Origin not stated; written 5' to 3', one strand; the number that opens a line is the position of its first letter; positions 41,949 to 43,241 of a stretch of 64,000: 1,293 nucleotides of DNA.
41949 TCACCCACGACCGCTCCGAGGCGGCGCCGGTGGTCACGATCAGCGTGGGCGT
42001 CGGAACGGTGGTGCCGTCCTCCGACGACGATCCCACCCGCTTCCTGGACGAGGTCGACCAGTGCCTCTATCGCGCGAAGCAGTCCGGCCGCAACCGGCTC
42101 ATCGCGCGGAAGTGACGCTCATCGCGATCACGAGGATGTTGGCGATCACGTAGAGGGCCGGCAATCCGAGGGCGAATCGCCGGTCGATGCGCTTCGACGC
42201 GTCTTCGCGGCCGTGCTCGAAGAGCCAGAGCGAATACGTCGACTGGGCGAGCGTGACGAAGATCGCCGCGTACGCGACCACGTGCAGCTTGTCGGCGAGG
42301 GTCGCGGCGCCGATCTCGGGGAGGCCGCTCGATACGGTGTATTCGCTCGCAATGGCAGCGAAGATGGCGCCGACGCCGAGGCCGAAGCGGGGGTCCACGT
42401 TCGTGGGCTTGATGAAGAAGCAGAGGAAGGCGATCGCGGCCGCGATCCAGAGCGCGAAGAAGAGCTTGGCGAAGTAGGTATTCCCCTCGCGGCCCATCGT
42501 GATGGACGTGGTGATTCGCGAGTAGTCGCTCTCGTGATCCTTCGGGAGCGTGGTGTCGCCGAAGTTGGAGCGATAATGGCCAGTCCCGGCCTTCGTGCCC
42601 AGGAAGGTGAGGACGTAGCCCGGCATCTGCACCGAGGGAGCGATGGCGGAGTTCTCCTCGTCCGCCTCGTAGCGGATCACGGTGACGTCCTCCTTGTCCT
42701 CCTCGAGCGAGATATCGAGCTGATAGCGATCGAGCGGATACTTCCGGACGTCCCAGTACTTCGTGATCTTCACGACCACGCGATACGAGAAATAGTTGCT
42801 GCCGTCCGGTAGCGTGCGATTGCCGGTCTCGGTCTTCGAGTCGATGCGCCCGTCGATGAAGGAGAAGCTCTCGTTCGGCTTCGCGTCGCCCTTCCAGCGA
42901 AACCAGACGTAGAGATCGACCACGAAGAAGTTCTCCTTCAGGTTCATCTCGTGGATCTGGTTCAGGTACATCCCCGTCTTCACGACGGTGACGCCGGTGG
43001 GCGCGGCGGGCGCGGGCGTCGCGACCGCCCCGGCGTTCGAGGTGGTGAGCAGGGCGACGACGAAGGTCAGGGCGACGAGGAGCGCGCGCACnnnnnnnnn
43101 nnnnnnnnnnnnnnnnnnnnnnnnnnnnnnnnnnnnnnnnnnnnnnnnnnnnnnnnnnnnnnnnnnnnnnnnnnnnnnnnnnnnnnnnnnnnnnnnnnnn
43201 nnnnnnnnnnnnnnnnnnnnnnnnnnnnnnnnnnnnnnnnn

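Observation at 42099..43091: Pentameric ligand-gated ion channel homolog, convergent and overlapping with a diguanylate cyclase gene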

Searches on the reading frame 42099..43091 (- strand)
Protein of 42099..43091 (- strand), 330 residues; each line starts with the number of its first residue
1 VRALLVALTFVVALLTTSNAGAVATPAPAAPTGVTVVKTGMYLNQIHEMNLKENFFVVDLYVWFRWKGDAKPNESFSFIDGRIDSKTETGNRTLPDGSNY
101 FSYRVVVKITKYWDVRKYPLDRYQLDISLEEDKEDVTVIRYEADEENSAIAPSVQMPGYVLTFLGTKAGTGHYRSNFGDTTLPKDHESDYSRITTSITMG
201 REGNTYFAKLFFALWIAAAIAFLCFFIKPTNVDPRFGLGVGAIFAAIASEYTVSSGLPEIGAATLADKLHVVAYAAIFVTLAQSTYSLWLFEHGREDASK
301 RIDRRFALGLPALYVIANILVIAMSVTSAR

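Call 3: search_protein_families(library=pfam, proteins=[window:42099-43091:-], max_evalue=10)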
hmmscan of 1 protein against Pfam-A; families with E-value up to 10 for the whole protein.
window:42099-43091:- (330 aa): 1 family
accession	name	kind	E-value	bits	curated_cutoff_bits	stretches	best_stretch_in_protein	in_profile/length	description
PF02931.28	Neur_chan_LBD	-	6.2e-05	23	26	2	88-201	103-214/216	Neurotransmitter-gated ion-channel ligand binding domain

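Call 4: search_protein_families(library=ncbifam, proteins=[window:42099-43091:-], max_evalue=10)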
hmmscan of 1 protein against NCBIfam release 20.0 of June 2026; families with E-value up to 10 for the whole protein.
window:42099-43091:- (330 aa): 2 families
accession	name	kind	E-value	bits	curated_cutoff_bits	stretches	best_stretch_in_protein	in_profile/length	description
NF033918.0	LGIC_1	subfamily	6.1e-09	35.7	500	1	187-308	179-300/305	ligand-gated ion channel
TIGR00860.1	LIC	subfamily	1e-06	27.7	280.2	1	92-285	140-325/462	cation transporter family protein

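Call 5: search_solved_structures(query=window:42099-43091:-, max_evalue=10, show_alignments=3)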
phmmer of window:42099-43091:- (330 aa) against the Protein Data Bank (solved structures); distinct sequences matched with E-value up to 10: 204 (the best 60 are shown).
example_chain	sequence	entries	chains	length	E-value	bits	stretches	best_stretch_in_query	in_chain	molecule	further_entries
6cdu_A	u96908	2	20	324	1.7e-13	53.5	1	84-321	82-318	chimeric alpha1GABAA receptor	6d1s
5heu_A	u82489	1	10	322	8.4e-11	44.6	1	84-314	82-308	Gamma-aminobutyric-acid receptor subunit beta-1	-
4yeu_A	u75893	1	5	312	1.9e-10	43.5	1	84-321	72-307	Cys-loop ligand-gated ion channel,Proton-gated ion channel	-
5hej_A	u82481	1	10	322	4.2e-10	42.3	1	85-314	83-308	Gamma-aminobutyric-acid receptor subunit beta-1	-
2yn6_A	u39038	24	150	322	6e-10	41.8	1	85-314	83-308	PENTAMERIC LIGAND-GATED ION CHANNEL ELIC | ELIC Pentameric Ligand Gated Ion Channel from Erwinia Chrysanthemi | Gamma-aminobutyric-acid receptor subunit beta-1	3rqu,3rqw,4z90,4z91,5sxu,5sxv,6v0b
6v03_A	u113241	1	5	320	7.3e-10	41.5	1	84-311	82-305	Gamma-aminobutyric-acid receptor subunit beta-1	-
6hjx_C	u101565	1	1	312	8.2e-10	41.4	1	85-320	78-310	Cys-loop ligand-gated ion channel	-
6ssi_A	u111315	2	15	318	8.3e-10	41.3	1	85-315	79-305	Cys-loop ligand-gated ion channel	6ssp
6hjx_D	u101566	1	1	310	1.1e-09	41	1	84-322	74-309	Cys-loop ligand-gated ion channel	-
3uq4_A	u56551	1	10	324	1.3e-09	40.8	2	84-314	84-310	Gamma-aminobutyric-acid receptor subunit beta-1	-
8d67_A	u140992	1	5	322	1.3e-09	40.7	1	84-312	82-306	Erwinia ligand-gated ion channel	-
2vl0_A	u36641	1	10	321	1.3e-09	40.7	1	83-314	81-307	Cys-loop ligand-gated ion channel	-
3uq5_A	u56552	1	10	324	1.4e-09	40.6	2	84-314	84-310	Gamma-aminobutyric-acid receptor subunit beta-1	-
5hew_A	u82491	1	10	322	1.5e-09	40.5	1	85-314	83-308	Gamma-aminobutyric-acid receptor subunit beta-1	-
6hjx_B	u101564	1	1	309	1.7e-09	40.3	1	84-297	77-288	Cys-loop ligand-gated ion channel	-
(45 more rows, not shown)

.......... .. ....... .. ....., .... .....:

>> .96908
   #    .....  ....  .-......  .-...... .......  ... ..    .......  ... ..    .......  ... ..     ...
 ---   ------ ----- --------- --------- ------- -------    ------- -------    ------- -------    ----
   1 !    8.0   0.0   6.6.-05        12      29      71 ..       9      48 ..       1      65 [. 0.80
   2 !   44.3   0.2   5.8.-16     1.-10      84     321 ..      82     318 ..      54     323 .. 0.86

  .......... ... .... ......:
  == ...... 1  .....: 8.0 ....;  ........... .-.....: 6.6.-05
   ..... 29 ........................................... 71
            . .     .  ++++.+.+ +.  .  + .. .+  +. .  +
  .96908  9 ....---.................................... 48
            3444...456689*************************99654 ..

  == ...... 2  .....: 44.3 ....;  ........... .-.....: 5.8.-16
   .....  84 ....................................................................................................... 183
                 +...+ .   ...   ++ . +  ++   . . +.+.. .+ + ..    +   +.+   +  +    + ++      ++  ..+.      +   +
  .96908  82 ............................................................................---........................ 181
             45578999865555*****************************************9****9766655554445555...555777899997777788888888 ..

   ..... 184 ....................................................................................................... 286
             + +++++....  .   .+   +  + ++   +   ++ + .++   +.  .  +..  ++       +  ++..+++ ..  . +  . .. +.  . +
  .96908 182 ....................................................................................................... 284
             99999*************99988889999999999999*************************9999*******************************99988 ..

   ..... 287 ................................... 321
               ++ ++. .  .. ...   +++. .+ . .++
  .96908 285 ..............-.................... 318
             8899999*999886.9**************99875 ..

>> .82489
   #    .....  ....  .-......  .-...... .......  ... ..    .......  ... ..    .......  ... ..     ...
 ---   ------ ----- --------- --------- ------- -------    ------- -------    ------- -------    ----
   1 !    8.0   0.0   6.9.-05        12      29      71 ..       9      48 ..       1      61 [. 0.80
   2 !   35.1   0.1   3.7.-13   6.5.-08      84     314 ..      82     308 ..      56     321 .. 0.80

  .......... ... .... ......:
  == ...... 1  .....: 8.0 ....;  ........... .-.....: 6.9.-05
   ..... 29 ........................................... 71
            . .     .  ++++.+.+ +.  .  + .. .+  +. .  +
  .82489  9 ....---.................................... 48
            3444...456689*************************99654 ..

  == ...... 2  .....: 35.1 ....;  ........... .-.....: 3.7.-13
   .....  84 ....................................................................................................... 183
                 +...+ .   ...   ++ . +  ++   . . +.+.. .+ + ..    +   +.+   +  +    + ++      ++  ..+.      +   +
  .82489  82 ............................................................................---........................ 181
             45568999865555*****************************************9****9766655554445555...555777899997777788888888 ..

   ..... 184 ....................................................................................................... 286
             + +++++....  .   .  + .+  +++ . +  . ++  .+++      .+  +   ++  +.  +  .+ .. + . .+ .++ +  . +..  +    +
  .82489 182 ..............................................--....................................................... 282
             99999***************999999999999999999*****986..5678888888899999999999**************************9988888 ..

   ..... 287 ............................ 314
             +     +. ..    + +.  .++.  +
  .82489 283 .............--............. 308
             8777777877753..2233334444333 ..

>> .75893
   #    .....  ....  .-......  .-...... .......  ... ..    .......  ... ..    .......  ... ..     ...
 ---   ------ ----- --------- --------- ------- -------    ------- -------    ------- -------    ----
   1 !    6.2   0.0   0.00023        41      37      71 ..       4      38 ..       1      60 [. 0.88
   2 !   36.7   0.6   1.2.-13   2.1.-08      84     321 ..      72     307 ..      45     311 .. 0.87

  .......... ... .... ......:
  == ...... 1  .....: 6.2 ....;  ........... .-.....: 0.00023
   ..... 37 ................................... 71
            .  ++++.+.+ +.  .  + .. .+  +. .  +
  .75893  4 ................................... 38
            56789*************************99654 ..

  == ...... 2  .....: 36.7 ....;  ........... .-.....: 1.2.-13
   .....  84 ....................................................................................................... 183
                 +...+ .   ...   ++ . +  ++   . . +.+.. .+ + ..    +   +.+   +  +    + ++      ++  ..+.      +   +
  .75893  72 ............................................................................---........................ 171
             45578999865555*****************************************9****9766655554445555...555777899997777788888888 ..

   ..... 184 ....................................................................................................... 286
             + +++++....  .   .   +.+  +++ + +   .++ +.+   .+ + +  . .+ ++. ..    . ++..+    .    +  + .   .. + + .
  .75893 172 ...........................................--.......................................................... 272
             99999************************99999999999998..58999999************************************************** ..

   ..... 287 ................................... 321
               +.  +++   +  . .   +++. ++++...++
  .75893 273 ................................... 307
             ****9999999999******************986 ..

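Call 7: find_homologous_proteins(query=window:42099-43091:-)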
Query window:42099-43091:- (330 aa): 287 proteins with E <= 0.001 among 8000 candidates; the best 120 are listed.
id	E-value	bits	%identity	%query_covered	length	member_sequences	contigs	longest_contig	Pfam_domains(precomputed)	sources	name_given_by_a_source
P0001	5.6e-217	737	100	100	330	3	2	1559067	-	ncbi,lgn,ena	ncbi:MAG: hypothetical protein U0270_05685 [Labilithrix sp.]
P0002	4.1e-184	629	87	99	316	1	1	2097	-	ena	-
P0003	1.2e-179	614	89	90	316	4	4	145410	PF02931.29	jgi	jgi:hypothetical protein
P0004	4.6e-162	556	78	98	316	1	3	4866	-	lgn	-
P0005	3.0e-154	531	78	91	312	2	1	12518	PF02931.29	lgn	-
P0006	3.7e-147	507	71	98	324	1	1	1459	-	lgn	-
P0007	1.8e-145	502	74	91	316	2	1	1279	PF02931.29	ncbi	-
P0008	6.7e-138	477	71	88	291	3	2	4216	-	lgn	-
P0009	8.4e-134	464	69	86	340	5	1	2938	-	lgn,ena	-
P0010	1.1e-133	463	64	98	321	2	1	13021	-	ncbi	ncbi:hypothetical protein BH09MYX1_BH09MYX1_38840 [soil metagenome]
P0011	3.8e-133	461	65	98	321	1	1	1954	-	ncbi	-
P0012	2.4e-131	455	63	98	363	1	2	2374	-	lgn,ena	-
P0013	9.5e-130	450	67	88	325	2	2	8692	-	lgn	-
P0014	6.8e-129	447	61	98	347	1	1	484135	-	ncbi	-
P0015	1.5e-125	436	65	88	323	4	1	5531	-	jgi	-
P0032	2.3e-103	364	52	97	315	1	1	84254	PF02931.29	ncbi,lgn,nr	ncbi:MAG: hypothetical protein HYZ28_07200 [Myxococcales bacterium]|nr:hypothetical protein [Myxococ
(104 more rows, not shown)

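Call 10: find_encoding_contigs(protein=P0003, flank=6000, max_places=3)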
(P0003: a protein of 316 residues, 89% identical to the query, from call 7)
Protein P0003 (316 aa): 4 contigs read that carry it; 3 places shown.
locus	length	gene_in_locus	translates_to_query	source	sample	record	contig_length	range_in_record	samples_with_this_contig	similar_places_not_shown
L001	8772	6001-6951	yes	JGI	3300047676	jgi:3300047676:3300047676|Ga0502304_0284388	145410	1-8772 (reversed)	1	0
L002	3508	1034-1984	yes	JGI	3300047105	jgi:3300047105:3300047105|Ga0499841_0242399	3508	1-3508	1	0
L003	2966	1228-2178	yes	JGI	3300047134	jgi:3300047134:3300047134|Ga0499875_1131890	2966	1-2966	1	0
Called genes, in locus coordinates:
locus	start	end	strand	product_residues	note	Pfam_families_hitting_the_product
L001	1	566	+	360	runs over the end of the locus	PF14226:DIOX_N, PF03171:2OG-FeII_Oxy (faint)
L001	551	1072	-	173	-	-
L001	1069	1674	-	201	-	PF13640:2OG-FeII_Oxy_3, PF13661:2OG-FeII_Oxy_4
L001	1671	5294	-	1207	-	PF01751:Toprim, PF01131:Topoisom_bac, PF00270:DEAD, PF00271:Helicase_C, PF16124:RecQ_Zn_bind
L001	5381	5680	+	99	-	PF10052:DUF2288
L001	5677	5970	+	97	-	-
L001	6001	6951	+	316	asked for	PF02931:Neur_chan_LBD (faint)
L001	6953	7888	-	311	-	PF08447:PAS_3, PF17853:GGDEF_2 (faint), PF00990:GGDEF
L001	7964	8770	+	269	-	?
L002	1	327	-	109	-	?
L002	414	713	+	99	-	PF10052:DUF2288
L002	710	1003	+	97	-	-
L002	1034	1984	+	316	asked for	PF02931:Neur_chan_LBD (faint)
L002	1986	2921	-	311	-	PF08447:PAS_3, PF17853:GGDEF_2 (faint), PF00990:GGDEF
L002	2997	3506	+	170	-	?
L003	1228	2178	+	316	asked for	PF02931:Neur_chan_LBD (faint)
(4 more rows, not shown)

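Call 11: find_encoding_contigs(protein=P0014, flank=6000, max_places=2)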
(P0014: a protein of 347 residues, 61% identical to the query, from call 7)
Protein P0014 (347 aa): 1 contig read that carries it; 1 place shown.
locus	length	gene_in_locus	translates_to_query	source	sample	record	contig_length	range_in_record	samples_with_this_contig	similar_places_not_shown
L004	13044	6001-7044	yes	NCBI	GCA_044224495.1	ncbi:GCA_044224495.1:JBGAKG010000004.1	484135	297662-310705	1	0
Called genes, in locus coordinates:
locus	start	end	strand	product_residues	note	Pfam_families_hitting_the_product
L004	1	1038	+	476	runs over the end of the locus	-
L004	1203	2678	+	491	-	-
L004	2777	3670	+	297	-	-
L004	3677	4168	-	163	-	-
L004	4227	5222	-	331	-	PF01032:FecCD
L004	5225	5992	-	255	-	PF03309:Pan_kinase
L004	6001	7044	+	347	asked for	-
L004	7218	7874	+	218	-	PF01047:MarR (weak), PF12802:MarR_2, PF13463:HTH_27 (weak)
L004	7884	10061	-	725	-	PF02985:HEAT (faint), PF13646:HEAT_2, PF00160:Pro_isomerase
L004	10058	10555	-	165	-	PF02698:DUF218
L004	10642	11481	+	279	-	PF23023:Anti-Pycsar_Apyc1 (weak), PF12706:Lactamase_B_2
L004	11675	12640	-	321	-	-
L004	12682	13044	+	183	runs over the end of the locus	-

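Call 12: find_encoding_contigs(protein=P0032, flank=6000, max_places=2)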
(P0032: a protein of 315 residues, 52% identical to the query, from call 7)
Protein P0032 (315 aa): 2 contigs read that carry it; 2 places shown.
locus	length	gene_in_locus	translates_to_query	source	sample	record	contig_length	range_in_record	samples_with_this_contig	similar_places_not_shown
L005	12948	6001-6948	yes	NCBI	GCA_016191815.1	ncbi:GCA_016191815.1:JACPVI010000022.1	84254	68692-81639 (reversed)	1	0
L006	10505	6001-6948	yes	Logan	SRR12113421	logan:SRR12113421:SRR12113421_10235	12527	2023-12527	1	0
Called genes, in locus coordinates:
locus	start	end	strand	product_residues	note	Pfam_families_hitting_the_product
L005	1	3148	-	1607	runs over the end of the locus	PF02128:Peptidase_M36, PF02225:PA, PF17803:Cadherin_4 (faint), PF17963:Big_9 (faint), PF21027:Sde0182_C (faint), PF18911:PKD_4 (faint), PF17892:Cadherin_5 (faint), PF22352:K319L-like_PKD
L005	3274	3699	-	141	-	PF01934:HepT-like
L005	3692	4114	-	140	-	PF01909:NTP_transf_2, PF18765:Polbeta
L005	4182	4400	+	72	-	-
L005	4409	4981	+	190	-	-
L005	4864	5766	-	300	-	PF07920:DUF1684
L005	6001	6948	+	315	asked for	PF02931:Neur_chan_LBD (faint)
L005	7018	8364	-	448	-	PF01595:CNNM, PF00571:CBS, PF03471:CorC_HlyC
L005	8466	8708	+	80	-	PF02700:PurS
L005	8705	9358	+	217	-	PF13507:GATase_5, PF07685:GATase_3 (weak)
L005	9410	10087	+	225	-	-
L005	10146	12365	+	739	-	PF18072:FGAR-AT_linker, PF00586:AIRS, PF02769:AIRS_C, PF00586:AIRS, PF02769:AIRS_C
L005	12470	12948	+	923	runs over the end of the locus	PF17158:MASE4, PF17159:MASE3, PF13185:GAF_2, PF00989:PAS, PF13188:PAS_8, PF08448:PAS_4, PF13426:PAS_9, PF00512:HisKA, +3 more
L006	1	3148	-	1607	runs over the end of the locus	PF02128:Peptidase_M36, PF02225:PA, PF17803:Cadherin_4 (faint), PF17963:Big_9 (faint), PF21027:Sde0182_C (faint), PF18911:PKD_4 (faint), PF17892:Cadherin_5 (faint), PF22352:K319L-like_PKD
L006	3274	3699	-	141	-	PF01934:HepT-like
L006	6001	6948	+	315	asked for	PF02931:Neur_chan_LBD (faint)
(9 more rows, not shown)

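Call 14: find_related_loci(query=A1, collection=genome_contigs, flank=6000)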
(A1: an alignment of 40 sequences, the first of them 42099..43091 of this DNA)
Query A1 (330 aa) in genome_contigs; peptide patterns used: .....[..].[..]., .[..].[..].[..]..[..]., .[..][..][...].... (x = any residue, [..] = any of these).
599 stretches matched a pattern (row limit reached: there are more); 489 encode a relative of the query (tblastn E <= 1e-3); the best 80 are kept; 80 distinct loci.
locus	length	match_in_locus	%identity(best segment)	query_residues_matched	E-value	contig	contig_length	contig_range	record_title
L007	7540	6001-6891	61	24-323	3e-125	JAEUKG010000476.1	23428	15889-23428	MAG: Myxococcales bacterium isolate new MAG-89 k141_520719, whole genome shotgun sequence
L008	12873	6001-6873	58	33-322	4e-111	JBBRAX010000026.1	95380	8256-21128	MAG: Myxococcales bacterium isolate Co_metawrap_2316 Cmw_2316_k141_7649395_length_95380_cov_24.9990, whole genome shotgu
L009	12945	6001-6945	52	3-324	3e-110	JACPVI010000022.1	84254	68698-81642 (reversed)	MAG: Myxococcales bacterium isolate NC_groundwater_780_Ag_S2p5_69_11 JBCH_GD18_4_SO25_S179_scaffold_196741, whole genome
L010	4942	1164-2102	55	13-324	3e-108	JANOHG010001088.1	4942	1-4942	MAG: Archangiaceae bacterium isolate SOY_64_concoct_227 SOY_64_k141_4039713, whole genome shotgun sequence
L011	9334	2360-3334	65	1-322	4e-136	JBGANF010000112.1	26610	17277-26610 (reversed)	MAG: Polyangiaceae bacterium isolate MAG_AAO_H10.108 AAOH10-108_opera_contig_5878, whole genome shotgun sequence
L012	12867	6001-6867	67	34-322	6e-134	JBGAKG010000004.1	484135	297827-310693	MAG: Polyangiaceae bacterium isolate MAG_AAO_H125.35 AAOH125-35_opera_contig_63, whole genome shotgun sequence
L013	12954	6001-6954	50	5-321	4e-100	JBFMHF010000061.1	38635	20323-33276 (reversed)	MAG: Myxococcota bacterium isolate MAG316 MAG316_61, whole genome shotgun sequence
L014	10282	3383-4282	50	24-322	1e-97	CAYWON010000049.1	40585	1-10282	MAG TPA_asm: uncultured Archangium sp. isolate binchicken_co179_1 genome assembly, contig: NODE_2620_length_40585_cov_5.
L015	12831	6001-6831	52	47-322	4e-94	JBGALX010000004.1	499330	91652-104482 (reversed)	MAG: Myxococcaceae bacterium isolate MAG_AAO_H10.48 AAOH10-48_opera_contig_52, whole genome shotgun sequence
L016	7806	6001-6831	52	47-322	6e-93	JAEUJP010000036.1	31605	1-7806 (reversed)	MAG: Myxococcaceae bacterium isolate new MAG-72 k141_156079, whole genome shotgun sequence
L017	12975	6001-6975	45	1-317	4e-92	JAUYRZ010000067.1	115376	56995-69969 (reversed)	MAG: Archangium sp. isolate C5_metabat.bin.21 C5_k141_26491, whole genome shotgun sequence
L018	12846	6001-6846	50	47-327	1e-91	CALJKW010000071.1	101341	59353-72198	MAG TPA_asm: uncultured Myxococcales bacterium isolate SRR6227243_bin.56_CONCOCT_v1.1_MAG genome assembly, contig: ERZ79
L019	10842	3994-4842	47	36-317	6e-91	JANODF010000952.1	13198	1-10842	MAG: Archangium sp. isolate VAR_17_metabat_192 VAR_17_k141_2806560, whole genome shotgun sequence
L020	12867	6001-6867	46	33-322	6e-86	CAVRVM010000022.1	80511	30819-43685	MAG: uncultured beta proteobacterium isolate MFD02199.bin.2.168 genome assembly, contig: contig_77021, whole genome shot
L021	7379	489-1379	44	27-322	6e-81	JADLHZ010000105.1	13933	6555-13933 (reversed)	MAG: Deltaproteobacteria bacterium isolate SJ496 c_000001211108, whole genome shotgun sequence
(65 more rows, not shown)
